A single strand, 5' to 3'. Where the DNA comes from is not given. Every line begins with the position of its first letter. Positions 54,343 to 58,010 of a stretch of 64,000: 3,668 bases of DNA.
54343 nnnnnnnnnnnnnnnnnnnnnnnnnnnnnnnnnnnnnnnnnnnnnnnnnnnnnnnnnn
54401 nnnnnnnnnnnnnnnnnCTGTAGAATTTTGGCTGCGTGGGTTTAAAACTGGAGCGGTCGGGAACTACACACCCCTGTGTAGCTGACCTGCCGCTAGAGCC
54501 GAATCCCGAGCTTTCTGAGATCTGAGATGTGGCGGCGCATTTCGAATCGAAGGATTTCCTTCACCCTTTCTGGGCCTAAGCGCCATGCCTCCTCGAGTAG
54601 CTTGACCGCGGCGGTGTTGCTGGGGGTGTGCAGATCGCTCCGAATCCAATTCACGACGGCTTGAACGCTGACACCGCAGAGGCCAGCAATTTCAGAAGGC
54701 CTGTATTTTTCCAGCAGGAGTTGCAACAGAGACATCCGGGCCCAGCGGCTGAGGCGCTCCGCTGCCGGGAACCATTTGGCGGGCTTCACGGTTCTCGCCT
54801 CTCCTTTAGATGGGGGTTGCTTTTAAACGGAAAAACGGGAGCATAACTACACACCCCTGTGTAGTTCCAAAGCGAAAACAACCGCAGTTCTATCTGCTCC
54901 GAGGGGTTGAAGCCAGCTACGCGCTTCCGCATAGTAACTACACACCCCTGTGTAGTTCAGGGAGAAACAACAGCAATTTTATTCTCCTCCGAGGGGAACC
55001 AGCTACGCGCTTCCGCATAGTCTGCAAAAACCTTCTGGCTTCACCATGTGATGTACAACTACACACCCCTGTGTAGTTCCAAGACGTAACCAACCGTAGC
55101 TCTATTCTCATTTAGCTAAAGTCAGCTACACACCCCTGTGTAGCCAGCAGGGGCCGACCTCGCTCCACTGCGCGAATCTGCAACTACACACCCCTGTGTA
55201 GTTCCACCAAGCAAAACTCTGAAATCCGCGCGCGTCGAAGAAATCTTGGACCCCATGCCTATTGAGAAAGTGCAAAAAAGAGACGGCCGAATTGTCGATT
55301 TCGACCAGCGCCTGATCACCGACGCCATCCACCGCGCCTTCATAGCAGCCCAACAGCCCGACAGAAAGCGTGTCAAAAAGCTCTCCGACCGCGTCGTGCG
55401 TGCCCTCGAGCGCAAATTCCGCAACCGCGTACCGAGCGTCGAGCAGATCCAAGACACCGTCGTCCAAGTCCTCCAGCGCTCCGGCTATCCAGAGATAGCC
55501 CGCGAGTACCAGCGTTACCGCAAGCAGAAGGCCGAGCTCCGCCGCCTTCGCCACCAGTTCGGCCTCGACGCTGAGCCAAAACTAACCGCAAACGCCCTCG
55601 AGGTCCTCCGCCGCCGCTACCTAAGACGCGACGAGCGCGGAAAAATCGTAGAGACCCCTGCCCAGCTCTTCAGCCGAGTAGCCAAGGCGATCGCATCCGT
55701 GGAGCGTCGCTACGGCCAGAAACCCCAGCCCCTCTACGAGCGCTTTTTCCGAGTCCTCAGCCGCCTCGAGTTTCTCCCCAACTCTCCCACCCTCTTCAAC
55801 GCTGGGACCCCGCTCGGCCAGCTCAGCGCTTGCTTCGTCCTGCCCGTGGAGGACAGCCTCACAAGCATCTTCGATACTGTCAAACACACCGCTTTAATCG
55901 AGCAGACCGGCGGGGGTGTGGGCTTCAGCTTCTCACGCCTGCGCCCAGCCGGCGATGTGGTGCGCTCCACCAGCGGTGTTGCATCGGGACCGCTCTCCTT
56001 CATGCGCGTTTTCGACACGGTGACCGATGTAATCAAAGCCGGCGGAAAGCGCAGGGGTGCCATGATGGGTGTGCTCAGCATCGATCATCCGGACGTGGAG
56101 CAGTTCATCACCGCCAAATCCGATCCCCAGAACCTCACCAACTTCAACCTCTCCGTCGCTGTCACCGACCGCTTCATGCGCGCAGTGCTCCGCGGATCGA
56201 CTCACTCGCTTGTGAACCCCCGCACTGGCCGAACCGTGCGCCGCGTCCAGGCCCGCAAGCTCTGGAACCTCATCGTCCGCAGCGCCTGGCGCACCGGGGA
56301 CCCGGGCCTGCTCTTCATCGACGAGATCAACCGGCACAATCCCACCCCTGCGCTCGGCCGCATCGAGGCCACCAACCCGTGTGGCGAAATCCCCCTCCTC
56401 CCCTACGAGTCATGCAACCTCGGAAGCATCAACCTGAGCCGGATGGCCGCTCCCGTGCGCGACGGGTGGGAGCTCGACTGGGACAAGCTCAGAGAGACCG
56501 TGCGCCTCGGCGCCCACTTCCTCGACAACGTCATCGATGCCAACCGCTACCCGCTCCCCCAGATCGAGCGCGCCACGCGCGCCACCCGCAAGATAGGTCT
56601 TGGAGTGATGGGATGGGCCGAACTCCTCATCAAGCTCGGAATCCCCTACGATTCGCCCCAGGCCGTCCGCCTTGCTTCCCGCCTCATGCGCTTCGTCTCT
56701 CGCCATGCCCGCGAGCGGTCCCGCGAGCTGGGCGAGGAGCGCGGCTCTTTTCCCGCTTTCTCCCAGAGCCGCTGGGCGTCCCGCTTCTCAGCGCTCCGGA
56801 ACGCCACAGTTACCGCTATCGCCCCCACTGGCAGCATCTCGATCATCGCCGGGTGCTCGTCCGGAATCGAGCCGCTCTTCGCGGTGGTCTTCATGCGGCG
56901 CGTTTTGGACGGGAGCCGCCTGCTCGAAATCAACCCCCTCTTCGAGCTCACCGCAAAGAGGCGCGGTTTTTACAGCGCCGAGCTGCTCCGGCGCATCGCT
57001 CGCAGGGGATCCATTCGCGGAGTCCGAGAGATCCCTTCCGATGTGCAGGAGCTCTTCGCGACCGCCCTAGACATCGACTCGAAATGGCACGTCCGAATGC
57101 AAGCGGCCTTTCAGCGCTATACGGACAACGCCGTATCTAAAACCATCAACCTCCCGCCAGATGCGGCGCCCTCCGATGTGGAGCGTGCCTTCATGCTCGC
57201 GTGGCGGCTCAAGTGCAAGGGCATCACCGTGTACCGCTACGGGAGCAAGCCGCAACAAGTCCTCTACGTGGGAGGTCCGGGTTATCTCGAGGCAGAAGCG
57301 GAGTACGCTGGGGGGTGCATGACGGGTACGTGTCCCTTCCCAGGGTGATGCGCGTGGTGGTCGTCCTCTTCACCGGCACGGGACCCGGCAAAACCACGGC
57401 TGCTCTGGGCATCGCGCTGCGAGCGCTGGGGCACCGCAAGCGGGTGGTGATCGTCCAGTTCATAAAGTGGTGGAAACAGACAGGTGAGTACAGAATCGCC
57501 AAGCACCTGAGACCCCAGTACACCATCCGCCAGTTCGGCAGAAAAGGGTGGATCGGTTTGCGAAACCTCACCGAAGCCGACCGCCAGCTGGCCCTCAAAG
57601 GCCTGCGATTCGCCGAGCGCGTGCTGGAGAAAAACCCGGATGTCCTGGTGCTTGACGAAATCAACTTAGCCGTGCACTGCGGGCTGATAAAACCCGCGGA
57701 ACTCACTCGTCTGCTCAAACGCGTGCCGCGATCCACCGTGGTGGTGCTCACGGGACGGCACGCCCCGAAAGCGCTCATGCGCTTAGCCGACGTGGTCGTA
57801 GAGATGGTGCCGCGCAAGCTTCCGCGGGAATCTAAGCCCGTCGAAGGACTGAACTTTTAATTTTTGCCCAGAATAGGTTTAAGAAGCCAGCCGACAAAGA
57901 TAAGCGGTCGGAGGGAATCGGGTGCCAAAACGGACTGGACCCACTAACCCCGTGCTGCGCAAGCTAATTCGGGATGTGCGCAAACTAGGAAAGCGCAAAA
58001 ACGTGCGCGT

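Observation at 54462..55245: Six same-orientation copies of a 22-bp hairpin repeat bracket a small HTH gene, sit just upstream of two TATA boxes, and are arrayed upstream of nrdJ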

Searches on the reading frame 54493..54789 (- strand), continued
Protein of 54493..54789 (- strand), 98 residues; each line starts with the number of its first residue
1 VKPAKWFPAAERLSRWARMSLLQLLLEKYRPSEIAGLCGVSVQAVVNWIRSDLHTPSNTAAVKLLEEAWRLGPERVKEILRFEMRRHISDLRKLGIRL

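Call 65: find_encoding_contigs(protein=P0008, flank=5000, max_places=3)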
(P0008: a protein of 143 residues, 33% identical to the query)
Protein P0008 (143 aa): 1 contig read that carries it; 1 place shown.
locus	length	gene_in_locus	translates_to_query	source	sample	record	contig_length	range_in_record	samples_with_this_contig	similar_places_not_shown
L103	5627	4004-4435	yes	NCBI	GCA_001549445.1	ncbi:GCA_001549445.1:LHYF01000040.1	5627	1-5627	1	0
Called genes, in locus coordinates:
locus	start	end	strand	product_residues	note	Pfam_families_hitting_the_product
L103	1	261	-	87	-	?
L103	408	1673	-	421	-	PF04326:SLFN_AlbA_2, PF13749:HATPase_c_4, PF25213:HVO_A0261_N (weak), PF01022:HTH_5, PF01978:TrmB (faint), PF08279:HTH_11 (weak), PF12840:HTH_20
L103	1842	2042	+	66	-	-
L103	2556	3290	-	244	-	PF08843:AbiEii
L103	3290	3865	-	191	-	-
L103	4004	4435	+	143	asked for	-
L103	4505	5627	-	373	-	PF01385:OrfB_IS605, PF07282:Cas12f1-like_TNB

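Call 66: find_encoding_contigs(protein=P0020, flank=5000, max_places=3)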
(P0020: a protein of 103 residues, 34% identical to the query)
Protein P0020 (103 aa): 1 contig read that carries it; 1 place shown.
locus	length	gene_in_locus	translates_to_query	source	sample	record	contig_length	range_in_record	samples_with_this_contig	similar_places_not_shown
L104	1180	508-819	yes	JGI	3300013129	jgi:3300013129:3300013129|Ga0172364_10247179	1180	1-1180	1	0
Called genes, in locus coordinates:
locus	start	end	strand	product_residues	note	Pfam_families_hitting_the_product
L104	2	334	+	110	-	?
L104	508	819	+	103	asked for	PF15943:YdaS_toxin (weak)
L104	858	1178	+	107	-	?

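Call 68: list_cluster_members(proteins=[P0001, P0017, P0009])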
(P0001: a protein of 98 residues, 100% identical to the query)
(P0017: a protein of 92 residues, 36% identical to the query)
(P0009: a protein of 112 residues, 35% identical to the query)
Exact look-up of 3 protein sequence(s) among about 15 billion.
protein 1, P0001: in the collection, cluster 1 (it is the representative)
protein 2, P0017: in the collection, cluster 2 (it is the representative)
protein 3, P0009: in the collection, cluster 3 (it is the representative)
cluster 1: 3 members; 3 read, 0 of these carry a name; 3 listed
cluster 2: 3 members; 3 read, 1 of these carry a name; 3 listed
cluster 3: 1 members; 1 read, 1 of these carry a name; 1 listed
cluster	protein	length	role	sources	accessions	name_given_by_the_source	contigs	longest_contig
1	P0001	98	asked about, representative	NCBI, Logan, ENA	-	-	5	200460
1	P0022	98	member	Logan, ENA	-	-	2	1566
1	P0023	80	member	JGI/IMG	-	-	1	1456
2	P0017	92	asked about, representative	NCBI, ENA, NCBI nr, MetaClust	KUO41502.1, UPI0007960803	MAG: hypothetical protein AVW06_01350 [Hadesarchaea archaeon DG-33-1] | status=active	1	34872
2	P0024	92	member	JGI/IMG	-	-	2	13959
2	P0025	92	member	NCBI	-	-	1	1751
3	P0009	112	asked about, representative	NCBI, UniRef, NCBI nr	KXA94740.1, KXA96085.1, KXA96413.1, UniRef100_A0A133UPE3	hypothetical protein AKJ37_07340 [candidate division MSBL1 archaeon SCGC-AAA259I09] | Uncharacterized protein n=3 Tax=candidate division MSBL1 TaxID=215777 ...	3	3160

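Call 74: find_homologous_proteins(query=A3, max_evalue=0.001)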
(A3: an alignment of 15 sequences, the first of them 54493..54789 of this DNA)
Query A3 (15 sequences) (98 aa, profile of the alignment): 27 proteins with E <= 0.001 among 3665 candidates.
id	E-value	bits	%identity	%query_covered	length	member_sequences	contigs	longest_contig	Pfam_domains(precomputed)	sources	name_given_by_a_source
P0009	2.1e-34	136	35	96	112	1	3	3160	-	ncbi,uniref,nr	ncbi:hypothetical protein AKJ37_07340 [candidate division MSBL1 archaeon SCGC-AAA259I09]|uniref:Unch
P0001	3.5e-33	132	100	100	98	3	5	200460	PF13384.13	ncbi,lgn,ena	-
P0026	4.0e-33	132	38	97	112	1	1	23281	-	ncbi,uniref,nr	ncbi:hypothetical protein AKJ37_00885 [candidate division MSBL1 archaeon SCGC-AAA259I09]|uniref:Unch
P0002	1.1e-32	130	84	98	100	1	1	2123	-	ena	-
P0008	5.3e-32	128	34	94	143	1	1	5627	-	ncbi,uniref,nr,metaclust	ncbi:hypothetical protein AKJ52_02295 [candidate division MSBL1 archaeon SCGC-AAA382C18]|uniref:Unch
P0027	6.2e-32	128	38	95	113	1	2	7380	-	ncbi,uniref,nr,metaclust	ncbi:hypothetical protein AKJ37_06920 [candidate division MSBL1 archaeon SCGC-AAA259I09]|uniref:Unch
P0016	1.4e-29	120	33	83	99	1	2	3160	-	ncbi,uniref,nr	ncbi:hypothetical protein AKJ39_04660 [candidate division MSBL1 archaeon SCGC-AAA259J03]|uniref:HTH 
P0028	2.8e-27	113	34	92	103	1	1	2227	PF15943.12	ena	-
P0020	3.6e-27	113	34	92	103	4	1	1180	PF15943.12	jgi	-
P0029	6.3e-27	112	34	92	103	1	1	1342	PF15943.12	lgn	-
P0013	1.3e-26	111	38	90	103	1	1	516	-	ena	-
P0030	1.3e-24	104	31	86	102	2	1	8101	PF15943.12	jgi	-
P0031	1.4e-24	104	28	86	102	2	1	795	PF15943.12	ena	-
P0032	2.0e-24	104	31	86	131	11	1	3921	PF15943.12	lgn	-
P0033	2.1e-24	104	31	92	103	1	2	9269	PF14549.13,PF15943.12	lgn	-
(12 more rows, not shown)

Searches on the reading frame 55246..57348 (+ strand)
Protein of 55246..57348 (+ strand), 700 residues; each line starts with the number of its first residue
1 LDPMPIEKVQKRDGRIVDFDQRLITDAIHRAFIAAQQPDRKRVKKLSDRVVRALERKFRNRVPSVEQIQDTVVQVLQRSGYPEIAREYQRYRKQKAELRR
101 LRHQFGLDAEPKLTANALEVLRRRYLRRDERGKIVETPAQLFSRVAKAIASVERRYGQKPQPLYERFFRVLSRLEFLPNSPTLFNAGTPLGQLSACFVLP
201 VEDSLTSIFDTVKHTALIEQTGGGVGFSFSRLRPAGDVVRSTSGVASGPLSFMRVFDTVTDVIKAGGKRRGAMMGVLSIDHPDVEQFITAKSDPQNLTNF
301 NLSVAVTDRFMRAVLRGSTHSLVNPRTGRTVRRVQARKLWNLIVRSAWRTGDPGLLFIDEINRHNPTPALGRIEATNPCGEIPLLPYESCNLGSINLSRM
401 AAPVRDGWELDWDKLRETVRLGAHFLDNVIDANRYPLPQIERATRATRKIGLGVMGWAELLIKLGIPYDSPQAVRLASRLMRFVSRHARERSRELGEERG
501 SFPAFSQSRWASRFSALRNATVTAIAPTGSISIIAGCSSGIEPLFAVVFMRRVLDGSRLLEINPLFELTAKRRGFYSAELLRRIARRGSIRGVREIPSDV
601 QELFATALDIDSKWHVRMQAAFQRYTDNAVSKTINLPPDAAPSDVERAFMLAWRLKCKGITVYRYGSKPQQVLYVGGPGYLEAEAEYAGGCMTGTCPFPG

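Call 9: search_protein_families(library=pfam, proteins=[window:55246-57348:+], max_evalue=0.1)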
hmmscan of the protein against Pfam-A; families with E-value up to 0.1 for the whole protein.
window:55246-57348:+ (700 aa): 3 families
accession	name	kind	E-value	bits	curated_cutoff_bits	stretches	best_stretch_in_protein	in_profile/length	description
PF02867.20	Ribonuc_red_lgC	-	3.5e-143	478.4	23.9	2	194-513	1-347/523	Ribonucleotide reductase, barrel domain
PF00317.26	Ribonuc_red_lgN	-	4.4e-24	84.8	28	1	112-191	2-77/77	Ribonucleotide reductase, all-alpha domain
PF03477.21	ATP-cone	-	3.6e-19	69.5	25.8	1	8-96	2-87/88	ATP cone domain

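Call 21: find_related_loci(query=window:55255-57348:+, collection=genome_contigs, flank=6000)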
Query window:55255-57348:+ (697 aa) in genome_contigs; peptide patterns used: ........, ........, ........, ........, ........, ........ (x = any residue, [..] = any of these).
468 stretches matched a pattern; 399 encode a relative of the query (tblastn E <= 1e-3); the best 80 are kept; 80 distinct loci.
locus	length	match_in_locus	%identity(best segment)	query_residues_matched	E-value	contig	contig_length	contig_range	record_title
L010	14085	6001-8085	56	1-688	0e+0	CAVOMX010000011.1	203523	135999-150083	MAG: Candidatus Bathyarchaeota archaeon isolate MFD09779.bin.2.126 genome assembly, contig: contig_33674, whole genome s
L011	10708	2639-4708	54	1-694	0e+0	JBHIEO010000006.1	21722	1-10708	MAG: Candidatus Bathyarchaeia archaeon isolate b2.sp3_bin.21 NODE_509_length_21722_cov_5.241796, whole genome shotgun se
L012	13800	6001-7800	62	103-695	0e+0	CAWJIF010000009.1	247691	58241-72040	MAG: Candidatus Bathyarchaeota archaeon isolate MFD03726.bin.2.66 genome assembly, contig: contig_53207, whole genome sh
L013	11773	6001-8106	54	1-695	0e+0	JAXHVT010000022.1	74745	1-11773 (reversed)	MAG: Actinomycetota bacterium isolate MAG84_tar_biofilm MAG84_22, whole genome shotgun sequence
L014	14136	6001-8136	50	4-695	0e+0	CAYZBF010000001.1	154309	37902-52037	MAG TPA_asm: uncultured bacterium isolate binchicken_co100_433 genome assembly, contig: NODE_63_length_154309_cov_9.4509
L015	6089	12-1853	55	59-670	0e+0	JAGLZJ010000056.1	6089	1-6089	MAG: Candidatus Bathyarchaeota archaeon isolate RS_13_60 ZL320.bin.60.fa_56, whole genome shotgun sequence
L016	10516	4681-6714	52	29-683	0e+0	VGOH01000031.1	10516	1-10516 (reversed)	MAG: Chloroflexi bacterium isolate K_DeepCast_250m_mx_116 K_DeepCast_250m_mx_116_Ga0194125_10013660, whole genome shotgu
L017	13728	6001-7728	55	110-683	0e+0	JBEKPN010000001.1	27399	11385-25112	MAG: Dehalococcoidales bacterium isolate SPRUCE 465 SPRUCE_465_1, whole genome shotgun sequence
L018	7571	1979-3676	56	110-673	0e+0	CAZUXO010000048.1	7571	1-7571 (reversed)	MAG TPA_asm: uncultured Dehalococcoidales bacterium isolate binchicken_co18_545 genome assembly, contig: k141_774110, wh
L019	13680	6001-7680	55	113-673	0e+0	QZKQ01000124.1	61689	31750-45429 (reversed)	MAG: Candidatus Zixiibacteriota bacterium isolate SURF_9 Ga0104751_1000598, whole genome shotgun sequence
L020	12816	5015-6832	54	109-670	0e+0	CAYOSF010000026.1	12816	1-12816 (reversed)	MAG TPA_asm: uncultured Dehalococcoidia bacterium isolate SRP323688_co1_41 genome assembly, contig: NODE_7567_length_128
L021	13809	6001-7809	54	106-670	0e+0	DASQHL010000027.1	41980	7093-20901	MAG TPA_asm: Dehalococcoidia bacterium isolate SMAG_U11832 k141_601634, whole genome shotgun sequence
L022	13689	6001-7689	56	104-670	0e+0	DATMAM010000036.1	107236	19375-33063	MAG TPA_asm: Candidatus Acidiferrales bacterium isolate SMAG_U13326 k141_173832, whole genome shotgun sequence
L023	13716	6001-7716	51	108-673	0e+0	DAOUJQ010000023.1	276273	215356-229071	MAG TPA_asm: Dehalococcoidia bacterium isolate S34_275 k113_1188966, whole genome shotgun sequence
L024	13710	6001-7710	53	109-670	0e+0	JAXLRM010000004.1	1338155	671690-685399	MAG: Acidimicrobiia bacterium isolate STL-ACT9 C1.50.fa-4, whole genome shotgun sequence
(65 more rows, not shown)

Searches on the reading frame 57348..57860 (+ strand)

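Call 9: search_protein_families(library=pfam, proteins=[window:57348-57860:+], max_evalue=0.1)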
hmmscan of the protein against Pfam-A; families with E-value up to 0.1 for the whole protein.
window:57348-57860:+ (170 aa): 3 families
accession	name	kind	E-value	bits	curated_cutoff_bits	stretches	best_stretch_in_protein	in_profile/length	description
PF02572.21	CobA_CobO_BtuR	-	2.1e-43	149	25.7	1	4-160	4-160/172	ATP:corrinoid adenosyltransferase BtuR/CobO/CobP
PF13401.12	AAA_22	-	0.039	14.7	27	1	6-122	9-104/130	AAA domain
PF25199.1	nSTAND_NTPase5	-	0.043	14.1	34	0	3-36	42-76/145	Novel STAND NTPase 5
